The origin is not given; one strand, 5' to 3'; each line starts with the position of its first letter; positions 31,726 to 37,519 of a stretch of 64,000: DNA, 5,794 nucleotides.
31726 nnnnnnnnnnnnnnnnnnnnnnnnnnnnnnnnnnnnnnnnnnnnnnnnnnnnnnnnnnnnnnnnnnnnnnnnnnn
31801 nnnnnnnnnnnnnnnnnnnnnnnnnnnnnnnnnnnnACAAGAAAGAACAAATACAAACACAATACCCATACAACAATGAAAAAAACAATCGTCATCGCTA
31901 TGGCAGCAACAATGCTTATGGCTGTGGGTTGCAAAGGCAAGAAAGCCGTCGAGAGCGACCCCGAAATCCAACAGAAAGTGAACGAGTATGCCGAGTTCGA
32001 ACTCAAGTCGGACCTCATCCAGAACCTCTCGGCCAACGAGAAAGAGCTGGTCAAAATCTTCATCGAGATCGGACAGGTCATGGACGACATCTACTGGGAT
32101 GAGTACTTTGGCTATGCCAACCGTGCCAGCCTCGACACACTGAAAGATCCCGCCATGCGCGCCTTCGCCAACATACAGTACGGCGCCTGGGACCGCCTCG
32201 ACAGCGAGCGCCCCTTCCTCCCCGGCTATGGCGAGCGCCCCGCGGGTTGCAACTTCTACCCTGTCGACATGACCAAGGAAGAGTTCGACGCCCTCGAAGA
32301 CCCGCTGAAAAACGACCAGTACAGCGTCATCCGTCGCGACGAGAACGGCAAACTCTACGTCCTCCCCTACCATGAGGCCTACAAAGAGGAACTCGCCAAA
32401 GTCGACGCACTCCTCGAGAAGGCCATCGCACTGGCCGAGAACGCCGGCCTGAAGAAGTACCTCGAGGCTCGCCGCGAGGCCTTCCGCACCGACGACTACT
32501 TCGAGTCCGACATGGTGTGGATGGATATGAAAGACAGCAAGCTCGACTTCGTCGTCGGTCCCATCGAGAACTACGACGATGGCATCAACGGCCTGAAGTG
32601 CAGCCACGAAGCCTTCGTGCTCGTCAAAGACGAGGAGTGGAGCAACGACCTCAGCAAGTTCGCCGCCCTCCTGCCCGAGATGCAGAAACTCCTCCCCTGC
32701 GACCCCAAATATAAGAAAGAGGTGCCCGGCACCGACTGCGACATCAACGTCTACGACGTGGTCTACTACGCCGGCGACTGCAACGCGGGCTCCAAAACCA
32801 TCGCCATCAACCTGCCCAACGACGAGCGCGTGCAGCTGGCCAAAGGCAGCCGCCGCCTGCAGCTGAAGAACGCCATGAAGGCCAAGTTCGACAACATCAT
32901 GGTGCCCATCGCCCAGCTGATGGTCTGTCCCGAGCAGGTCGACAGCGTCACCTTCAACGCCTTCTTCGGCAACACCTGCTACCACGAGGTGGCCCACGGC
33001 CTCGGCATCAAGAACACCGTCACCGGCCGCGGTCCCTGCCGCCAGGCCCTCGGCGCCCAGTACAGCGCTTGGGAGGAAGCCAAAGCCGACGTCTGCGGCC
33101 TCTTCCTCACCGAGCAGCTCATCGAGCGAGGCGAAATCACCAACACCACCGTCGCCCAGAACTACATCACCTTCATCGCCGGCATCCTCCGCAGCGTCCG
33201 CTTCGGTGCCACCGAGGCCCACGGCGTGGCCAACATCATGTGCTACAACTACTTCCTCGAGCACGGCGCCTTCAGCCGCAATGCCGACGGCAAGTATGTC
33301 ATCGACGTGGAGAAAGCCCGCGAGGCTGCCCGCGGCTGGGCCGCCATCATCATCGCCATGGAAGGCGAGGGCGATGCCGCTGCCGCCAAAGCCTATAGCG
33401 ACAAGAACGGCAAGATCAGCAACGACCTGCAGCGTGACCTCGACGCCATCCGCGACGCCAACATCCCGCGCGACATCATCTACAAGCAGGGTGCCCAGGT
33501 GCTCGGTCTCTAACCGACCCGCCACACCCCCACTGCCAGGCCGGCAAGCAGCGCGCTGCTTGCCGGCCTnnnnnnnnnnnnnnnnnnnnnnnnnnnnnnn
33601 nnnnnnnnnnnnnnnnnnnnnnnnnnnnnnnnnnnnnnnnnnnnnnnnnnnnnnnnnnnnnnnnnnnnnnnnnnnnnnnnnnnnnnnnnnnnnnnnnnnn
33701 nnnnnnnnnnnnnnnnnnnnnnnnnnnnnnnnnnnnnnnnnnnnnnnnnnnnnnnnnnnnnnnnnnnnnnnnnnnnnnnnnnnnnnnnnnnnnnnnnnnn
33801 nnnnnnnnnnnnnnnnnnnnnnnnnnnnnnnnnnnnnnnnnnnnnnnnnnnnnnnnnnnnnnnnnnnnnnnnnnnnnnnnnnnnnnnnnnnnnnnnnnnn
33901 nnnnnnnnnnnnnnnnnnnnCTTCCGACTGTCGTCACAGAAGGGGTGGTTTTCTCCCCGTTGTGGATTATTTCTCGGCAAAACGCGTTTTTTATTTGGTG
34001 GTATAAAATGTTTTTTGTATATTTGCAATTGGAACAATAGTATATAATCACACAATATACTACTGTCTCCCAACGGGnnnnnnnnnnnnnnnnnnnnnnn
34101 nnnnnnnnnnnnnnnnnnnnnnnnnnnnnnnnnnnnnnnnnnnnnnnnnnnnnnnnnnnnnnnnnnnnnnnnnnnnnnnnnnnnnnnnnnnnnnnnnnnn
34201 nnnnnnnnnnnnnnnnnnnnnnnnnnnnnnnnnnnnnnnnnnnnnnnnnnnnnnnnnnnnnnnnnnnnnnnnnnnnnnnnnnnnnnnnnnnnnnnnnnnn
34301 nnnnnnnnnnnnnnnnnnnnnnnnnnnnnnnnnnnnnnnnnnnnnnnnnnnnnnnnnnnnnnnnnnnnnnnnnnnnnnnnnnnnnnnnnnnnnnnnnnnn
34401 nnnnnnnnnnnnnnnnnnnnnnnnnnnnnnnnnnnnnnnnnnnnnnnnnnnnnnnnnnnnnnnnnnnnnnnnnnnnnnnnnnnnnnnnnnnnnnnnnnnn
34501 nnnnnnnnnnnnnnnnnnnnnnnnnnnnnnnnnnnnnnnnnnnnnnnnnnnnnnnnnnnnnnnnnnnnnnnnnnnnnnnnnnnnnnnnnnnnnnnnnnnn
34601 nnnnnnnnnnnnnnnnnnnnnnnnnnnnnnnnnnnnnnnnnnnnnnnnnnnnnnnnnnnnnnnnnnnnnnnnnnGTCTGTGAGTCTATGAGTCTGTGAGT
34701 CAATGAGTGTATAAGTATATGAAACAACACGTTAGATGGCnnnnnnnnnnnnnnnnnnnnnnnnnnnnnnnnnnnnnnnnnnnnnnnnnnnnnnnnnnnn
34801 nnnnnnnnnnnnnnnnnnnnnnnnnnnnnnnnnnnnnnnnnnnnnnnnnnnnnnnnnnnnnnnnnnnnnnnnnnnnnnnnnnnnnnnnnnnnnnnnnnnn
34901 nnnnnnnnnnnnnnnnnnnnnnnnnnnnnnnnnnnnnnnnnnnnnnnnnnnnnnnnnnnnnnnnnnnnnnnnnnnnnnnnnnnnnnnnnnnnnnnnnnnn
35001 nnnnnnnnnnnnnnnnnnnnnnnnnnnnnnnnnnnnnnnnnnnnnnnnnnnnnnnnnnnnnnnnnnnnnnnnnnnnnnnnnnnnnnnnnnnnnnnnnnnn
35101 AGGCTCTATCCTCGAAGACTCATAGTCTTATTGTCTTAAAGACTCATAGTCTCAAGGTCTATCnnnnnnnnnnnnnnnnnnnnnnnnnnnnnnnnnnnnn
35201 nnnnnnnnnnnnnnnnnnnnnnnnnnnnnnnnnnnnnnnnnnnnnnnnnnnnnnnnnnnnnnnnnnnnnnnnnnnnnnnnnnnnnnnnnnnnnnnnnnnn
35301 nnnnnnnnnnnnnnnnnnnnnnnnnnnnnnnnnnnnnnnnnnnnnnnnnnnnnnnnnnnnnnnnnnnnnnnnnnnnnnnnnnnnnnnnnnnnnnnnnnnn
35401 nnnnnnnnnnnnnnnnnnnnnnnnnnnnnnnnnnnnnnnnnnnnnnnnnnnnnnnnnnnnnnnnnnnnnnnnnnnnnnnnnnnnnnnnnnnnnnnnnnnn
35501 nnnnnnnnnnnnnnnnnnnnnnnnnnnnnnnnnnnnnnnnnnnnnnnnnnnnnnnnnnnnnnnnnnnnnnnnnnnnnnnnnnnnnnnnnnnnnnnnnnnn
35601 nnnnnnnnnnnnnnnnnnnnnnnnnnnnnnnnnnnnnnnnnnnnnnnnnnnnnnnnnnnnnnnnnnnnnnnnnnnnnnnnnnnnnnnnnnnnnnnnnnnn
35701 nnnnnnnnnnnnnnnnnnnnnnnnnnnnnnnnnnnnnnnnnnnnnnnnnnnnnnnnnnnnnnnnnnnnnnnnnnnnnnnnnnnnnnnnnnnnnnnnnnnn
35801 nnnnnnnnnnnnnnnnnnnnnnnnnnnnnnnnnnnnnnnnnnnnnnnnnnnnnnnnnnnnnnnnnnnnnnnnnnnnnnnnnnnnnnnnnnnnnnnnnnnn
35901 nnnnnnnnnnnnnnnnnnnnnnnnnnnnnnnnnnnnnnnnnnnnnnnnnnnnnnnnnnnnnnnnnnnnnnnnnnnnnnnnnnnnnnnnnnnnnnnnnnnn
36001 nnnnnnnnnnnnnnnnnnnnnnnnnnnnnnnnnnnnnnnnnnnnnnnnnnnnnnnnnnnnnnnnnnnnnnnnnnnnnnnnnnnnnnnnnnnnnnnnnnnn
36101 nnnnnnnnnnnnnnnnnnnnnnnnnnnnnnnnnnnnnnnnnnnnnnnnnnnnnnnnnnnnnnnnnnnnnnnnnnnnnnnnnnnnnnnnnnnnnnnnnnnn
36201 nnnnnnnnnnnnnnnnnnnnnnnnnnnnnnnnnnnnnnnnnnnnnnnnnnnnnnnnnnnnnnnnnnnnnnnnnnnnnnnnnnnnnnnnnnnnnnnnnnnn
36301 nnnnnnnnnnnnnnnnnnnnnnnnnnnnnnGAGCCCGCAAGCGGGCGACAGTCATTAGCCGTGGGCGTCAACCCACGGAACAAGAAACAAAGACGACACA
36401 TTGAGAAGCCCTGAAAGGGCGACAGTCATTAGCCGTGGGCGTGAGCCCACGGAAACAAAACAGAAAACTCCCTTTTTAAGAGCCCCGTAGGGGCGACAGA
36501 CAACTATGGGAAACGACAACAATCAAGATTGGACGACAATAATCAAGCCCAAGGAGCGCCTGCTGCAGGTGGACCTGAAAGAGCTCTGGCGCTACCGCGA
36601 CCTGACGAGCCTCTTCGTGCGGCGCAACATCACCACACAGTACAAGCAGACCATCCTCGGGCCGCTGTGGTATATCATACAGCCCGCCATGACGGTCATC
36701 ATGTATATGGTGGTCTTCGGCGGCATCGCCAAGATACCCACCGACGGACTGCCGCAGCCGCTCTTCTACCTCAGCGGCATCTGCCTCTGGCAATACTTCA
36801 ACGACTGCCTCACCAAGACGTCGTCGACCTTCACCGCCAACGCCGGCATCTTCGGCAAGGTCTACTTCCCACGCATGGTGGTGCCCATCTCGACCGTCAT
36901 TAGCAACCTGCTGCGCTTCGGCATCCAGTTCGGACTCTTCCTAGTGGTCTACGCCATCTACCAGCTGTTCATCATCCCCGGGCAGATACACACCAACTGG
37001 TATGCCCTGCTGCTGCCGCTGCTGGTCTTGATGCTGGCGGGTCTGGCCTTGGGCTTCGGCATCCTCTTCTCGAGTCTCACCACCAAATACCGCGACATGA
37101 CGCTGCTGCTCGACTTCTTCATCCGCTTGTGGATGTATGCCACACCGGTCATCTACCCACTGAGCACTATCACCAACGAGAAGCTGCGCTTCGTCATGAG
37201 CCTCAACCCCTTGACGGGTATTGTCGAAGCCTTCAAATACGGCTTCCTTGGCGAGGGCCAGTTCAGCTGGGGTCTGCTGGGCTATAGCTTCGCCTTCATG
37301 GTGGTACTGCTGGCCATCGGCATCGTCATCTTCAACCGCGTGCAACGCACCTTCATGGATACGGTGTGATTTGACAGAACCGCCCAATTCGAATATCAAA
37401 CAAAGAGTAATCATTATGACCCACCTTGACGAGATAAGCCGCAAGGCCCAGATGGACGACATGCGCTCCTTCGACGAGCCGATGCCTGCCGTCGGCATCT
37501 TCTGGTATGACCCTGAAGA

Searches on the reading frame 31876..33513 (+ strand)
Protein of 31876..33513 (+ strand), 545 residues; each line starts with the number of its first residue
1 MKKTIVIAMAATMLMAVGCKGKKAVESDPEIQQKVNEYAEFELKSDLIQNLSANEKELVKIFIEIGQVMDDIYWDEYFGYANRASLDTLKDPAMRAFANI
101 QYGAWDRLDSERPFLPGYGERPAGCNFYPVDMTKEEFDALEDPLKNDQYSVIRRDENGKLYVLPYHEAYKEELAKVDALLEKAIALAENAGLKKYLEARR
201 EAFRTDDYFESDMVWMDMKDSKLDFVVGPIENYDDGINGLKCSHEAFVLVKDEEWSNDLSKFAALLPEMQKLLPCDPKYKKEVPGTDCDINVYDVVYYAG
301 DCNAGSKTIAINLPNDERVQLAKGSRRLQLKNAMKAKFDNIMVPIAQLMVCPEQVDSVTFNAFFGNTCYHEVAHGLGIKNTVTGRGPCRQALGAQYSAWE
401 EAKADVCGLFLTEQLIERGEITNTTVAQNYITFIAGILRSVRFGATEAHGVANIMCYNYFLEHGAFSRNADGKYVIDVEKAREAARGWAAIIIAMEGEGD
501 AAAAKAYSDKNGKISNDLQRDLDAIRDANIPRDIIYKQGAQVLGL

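Call 10: search_protein_families(library=pfam, proteins=[window:31876-33513:+])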
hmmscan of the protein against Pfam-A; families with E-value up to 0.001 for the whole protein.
window:31876-33513:+ (545 aa): 1 family
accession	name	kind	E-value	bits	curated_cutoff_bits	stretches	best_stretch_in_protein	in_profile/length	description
PF03571.21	Peptidase_M49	-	5.7e-16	58.5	21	1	167-377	99-306/548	Peptidase family M49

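Call 21: find_encoding_contigs(protein=window:31876-33513:+, flank=3000, max_places=10)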
Protein window:31876-33513:+ (545 aa): 6 contigs read that carry it; 4 places shown.
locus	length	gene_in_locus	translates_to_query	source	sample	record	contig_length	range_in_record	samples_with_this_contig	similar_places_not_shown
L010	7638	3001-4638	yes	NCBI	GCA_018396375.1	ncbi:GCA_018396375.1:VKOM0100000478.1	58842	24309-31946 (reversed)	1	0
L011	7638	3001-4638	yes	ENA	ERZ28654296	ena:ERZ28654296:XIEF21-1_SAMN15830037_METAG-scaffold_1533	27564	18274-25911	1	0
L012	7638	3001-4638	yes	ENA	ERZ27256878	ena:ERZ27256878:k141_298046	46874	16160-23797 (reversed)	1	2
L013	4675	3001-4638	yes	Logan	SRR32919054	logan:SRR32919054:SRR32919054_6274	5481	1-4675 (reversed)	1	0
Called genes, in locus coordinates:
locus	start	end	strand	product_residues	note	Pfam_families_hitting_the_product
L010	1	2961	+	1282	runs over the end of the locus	PF08126:Propeptide_C25, PF01364:Peptidase_C25, PF18962:Por_Secre_tail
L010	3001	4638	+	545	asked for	PF03571:Peptidase_M49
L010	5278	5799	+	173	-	-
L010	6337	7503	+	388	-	PF02397:Bac_transf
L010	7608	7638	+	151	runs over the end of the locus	PF01797:Y1_Tnp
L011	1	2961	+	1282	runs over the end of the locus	PF08126:Propeptide_C25, PF01364:Peptidase_C25, PF18962:Por_Secre_tail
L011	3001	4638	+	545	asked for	PF03571:Peptidase_M49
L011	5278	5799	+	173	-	PF00467:KOW (weak)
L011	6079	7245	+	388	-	PF02397:Bac_transf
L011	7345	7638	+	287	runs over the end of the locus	PF01061:ABC2_membrane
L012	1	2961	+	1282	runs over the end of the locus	PF08126:Propeptide_C25, PF01364:Peptidase_C25, PF18962:Por_Secre_tail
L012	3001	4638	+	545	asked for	PF03571:Peptidase_M49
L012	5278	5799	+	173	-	PF00467:KOW (weak)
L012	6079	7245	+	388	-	PF02397:Bac_transf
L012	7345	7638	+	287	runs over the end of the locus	PF01061:ABC2_membrane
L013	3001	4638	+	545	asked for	PF03571:Peptidase_M49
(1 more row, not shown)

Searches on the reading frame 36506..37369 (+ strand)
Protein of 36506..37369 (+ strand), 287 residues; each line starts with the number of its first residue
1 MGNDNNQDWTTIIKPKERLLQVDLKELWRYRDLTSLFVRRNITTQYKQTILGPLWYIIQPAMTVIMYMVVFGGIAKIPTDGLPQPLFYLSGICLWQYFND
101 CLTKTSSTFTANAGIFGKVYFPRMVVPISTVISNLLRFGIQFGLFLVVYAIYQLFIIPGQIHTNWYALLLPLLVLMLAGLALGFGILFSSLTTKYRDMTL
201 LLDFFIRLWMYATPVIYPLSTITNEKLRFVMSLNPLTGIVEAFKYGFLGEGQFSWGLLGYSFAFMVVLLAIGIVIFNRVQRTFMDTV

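Call 10: search_protein_families(library=pfam, proteins=[window:36506-37369:+])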
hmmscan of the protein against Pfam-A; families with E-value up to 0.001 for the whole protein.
window:36506-37369:+ (287 aa): 1 family
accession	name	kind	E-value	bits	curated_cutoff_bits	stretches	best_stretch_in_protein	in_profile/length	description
PF01061.29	ABC2_membrane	-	3.8e-17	63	26.9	1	36-247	5-210/211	ABC-2 type transporter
